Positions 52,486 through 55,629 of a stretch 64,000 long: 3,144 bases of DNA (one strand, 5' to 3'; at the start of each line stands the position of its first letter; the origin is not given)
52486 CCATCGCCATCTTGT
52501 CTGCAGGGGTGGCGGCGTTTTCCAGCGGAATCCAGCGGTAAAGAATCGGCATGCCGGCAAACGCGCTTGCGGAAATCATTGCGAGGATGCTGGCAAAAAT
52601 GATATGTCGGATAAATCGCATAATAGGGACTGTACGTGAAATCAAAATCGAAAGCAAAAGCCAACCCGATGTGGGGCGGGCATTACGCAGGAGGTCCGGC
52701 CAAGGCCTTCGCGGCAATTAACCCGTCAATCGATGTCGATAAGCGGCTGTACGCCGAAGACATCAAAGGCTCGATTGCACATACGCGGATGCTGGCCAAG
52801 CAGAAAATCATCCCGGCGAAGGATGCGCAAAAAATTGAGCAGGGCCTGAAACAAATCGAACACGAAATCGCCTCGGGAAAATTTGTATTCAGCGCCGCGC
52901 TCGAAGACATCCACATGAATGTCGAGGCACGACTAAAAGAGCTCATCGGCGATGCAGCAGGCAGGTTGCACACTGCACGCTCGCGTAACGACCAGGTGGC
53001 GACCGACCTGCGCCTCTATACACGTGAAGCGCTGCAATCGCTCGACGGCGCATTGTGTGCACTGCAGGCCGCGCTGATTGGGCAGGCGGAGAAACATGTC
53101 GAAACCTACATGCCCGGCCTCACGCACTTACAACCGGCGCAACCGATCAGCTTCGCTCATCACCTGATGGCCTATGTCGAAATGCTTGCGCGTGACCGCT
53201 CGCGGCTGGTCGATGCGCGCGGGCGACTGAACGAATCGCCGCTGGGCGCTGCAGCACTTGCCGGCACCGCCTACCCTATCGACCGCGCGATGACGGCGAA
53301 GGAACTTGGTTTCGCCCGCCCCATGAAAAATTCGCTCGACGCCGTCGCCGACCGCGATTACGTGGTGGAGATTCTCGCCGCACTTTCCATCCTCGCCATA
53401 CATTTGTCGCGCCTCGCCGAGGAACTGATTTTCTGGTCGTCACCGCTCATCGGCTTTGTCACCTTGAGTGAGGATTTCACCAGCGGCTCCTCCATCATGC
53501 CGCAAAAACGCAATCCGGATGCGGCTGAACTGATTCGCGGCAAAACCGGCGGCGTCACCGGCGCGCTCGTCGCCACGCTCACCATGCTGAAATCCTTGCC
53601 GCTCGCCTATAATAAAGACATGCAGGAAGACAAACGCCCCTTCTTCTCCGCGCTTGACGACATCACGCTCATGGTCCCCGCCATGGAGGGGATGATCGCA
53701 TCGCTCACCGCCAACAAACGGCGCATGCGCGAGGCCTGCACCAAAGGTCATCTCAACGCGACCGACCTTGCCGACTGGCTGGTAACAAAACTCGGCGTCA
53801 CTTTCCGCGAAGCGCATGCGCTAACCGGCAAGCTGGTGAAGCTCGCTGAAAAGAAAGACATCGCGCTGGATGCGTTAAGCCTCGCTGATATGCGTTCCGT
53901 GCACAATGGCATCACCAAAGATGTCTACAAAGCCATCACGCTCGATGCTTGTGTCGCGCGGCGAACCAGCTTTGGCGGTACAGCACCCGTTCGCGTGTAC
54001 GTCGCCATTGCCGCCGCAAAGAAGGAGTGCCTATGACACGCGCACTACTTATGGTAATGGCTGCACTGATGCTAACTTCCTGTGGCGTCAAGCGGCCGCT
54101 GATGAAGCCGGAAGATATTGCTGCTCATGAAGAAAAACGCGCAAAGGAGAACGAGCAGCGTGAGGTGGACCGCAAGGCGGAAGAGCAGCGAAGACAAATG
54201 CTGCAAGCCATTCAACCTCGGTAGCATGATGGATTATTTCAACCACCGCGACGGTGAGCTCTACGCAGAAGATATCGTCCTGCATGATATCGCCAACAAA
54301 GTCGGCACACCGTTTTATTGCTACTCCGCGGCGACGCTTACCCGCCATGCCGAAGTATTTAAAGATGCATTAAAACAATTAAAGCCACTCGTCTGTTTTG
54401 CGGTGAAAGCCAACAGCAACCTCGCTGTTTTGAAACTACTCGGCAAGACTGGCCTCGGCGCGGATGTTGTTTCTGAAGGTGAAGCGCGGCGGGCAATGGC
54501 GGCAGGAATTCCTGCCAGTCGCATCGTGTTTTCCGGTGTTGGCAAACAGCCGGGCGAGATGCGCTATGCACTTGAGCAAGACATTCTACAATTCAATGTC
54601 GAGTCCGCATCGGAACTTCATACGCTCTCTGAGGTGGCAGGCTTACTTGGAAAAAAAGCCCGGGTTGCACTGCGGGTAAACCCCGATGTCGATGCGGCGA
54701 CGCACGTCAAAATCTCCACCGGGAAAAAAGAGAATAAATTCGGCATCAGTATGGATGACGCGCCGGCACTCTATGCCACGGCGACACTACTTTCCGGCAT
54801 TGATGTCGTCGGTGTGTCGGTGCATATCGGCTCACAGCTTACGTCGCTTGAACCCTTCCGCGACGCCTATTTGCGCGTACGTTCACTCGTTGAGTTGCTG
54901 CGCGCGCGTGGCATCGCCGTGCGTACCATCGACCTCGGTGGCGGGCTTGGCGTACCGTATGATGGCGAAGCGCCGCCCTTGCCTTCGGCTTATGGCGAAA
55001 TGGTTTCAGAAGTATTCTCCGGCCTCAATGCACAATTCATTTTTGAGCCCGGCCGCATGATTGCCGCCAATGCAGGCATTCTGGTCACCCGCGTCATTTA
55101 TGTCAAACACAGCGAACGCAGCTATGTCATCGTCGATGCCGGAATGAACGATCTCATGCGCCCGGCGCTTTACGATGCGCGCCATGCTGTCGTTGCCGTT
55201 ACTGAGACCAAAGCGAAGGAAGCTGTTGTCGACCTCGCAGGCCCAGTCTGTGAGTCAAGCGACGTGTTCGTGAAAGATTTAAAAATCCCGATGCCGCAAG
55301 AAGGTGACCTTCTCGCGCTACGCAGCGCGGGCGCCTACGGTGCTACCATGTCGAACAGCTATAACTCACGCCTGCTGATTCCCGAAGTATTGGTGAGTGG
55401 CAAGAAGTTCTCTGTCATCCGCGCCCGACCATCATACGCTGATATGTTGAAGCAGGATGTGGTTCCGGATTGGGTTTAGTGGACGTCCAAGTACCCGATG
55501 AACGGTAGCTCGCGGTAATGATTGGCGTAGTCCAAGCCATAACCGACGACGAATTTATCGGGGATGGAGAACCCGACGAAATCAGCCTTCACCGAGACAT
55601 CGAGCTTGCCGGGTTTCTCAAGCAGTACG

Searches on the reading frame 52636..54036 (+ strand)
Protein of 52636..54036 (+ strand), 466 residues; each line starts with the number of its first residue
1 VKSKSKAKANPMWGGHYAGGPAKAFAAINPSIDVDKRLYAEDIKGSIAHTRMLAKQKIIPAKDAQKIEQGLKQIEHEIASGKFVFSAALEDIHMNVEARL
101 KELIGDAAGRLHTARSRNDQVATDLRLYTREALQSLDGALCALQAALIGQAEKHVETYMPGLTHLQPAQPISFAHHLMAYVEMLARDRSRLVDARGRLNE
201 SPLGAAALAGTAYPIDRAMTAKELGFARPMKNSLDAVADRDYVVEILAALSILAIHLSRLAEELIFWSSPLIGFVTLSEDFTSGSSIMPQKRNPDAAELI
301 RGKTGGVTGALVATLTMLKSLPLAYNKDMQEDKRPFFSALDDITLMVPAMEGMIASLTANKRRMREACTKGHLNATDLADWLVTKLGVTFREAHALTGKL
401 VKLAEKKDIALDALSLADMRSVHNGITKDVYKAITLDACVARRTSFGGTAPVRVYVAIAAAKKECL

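Call 30: search_protein_families(library=pfam, proteins=[window:52636-54036:+], max_evalue=0.001)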
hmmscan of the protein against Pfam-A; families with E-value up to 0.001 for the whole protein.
window:52636-54036:+ (466 aa): 2 families
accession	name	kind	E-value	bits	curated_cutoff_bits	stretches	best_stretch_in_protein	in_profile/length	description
PF00206.25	Lyase_1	-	8.3e-74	249.2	27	1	23-309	9-312/312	Lyase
PF14698.11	ASL_C2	-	6.3e-24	84.6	27.3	1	372-441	1-69/69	Argininosuccinate lyase C-terminal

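Call 78: find_related_loci(query=window:52636-54036:+, collection=genome_contigs, flank=500)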
Query window:52636-54036:+ (466 aa) in genome_contigs; peptide patterns used: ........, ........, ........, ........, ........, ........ (x = any residue, [..] = any of these).
600 stretches matched a pattern (row limit reached: there are more); 596 encode a relative of the query (tblastn E <= 1e-3); the best 80 are kept; 80 distinct loci.
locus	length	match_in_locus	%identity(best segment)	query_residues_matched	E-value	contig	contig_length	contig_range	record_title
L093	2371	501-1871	70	6-462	0e+0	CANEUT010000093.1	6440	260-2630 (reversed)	MAG: Rickettsiales bacterium isolate CE-Jul18-75 genome assembly, contig: CE-Jul18-75.fna-C93, whole genome shotgun sequ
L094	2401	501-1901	61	1-466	0e+0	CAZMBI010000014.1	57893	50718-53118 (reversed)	MAG TPA_asm: uncultured Azospirillaceae bacterium isolate SRP141376_co5_81 genome assembly, contig: NODE_1154_length_578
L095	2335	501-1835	61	10-454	0e+0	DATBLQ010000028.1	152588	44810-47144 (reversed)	MAG TPA_asm: Aestuariivirgaceae bacterium isolate SMAG_U3976 k141_1248856, whole genome shotgun sequence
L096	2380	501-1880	60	7-466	0e+0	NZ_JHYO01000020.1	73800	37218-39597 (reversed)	Terasakiella pusilla DSM 6293 Q397DRAFT_scaffold00020.20_C, whole genome shotgun sequence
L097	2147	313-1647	62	10-454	0e+0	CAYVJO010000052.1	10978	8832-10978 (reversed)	MAG TPA_asm: uncultured Hyphomicrobiaceae bacterium isolate SRP072547_co1_339 genome assembly, contig: NODE_11534_length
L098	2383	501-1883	57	3-463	0e+0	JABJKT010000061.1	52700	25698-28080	MAG: Kordiimonadaceae bacterium isolate SI074_bin98 k141_840130, whole genome shotgun sequence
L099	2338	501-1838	60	9-454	2e-180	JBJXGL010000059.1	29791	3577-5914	MAG: Aestuariivirga sp. isolate F1F2.bin.305 k127_5180588, whole genome shotgun sequence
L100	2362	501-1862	61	4-457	2e-179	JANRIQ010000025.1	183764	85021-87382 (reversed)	MAG: Hyphomicrobiales bacterium isolate bins.113 k141_3562966, whole genome shotgun sequence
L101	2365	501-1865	59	8-462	2e-179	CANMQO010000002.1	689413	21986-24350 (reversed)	uncultured Rhodobacteraceae bacterium isolate 2-530A-G.fasta genome assembly, contig: NODE_2, whole genome shotgun seque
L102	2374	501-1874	58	6-463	3e-179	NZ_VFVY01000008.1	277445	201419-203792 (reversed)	Mesorhizobium sp. B2-3-4 contig_8, whole genome shotgun sequence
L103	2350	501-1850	60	3-452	1e-178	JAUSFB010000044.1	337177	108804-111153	MAG: Phaeospirillum sp. isolate E14_maxbin.268 E14_k141_1244332, whole genome shotgun sequence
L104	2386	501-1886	59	1-462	1e-178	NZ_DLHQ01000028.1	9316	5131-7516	MAG: Brevundimonas sp. UBA7664 UBA7664_contig_6916, whole genome shotgun sequence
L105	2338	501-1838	59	9-454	7e-179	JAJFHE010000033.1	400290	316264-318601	MAG: Hyphomicrobiales bacterium isolate OFTM97 OFTM97_32, whole genome shotgun sequence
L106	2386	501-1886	58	5-466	3e-178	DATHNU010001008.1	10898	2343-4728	MAG TPA_asm: Reyranella sp. isolate SMAG_U12666 k141_1635980, whole genome shotgun sequence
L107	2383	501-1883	57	2-462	2e-178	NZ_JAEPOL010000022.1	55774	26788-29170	MAG: Maricaulis sp. isolate HXMU1422-2 k141_34522_length_55774_cov_69.6773, whole genome shotgun sequence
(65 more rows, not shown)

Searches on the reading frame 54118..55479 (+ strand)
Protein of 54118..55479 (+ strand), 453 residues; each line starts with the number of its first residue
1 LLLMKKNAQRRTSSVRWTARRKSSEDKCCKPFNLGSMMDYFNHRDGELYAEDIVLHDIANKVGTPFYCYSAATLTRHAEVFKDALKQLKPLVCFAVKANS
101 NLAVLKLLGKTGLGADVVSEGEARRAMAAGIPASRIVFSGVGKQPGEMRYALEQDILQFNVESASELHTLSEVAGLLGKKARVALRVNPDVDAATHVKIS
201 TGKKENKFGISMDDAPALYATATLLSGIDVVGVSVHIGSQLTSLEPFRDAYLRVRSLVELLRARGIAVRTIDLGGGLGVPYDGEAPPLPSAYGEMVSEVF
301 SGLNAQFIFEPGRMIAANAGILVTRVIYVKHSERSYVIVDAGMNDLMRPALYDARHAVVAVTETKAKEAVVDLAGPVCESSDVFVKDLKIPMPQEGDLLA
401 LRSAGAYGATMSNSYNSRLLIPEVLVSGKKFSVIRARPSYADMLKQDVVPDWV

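Call 30: search_protein_families(library=pfam, proteins=[window:54118-55479:+], max_evalue=0.001)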
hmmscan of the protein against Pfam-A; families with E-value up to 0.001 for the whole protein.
window:54118-55479:+ (453 aa): 3 families
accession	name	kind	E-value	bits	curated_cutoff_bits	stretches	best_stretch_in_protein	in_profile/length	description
PF02784.22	Orn_Arg_deC_N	-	1.6e-60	205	23.4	1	73-317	3-247/247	Pyridoxal-dependent decarboxylase, pyridoxal binding domain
PF00278.28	Orn_DAP_Arg_deC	-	2.7e-28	98.5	23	1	66-405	1-95/95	Pyridoxal-dependent decarboxylase, C-terminal sheet domain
PF01168.26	Ala_racemase_N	-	5.8e-09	36.4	24.1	1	74-271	6-191/220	Alanine racemase, N-terminal domain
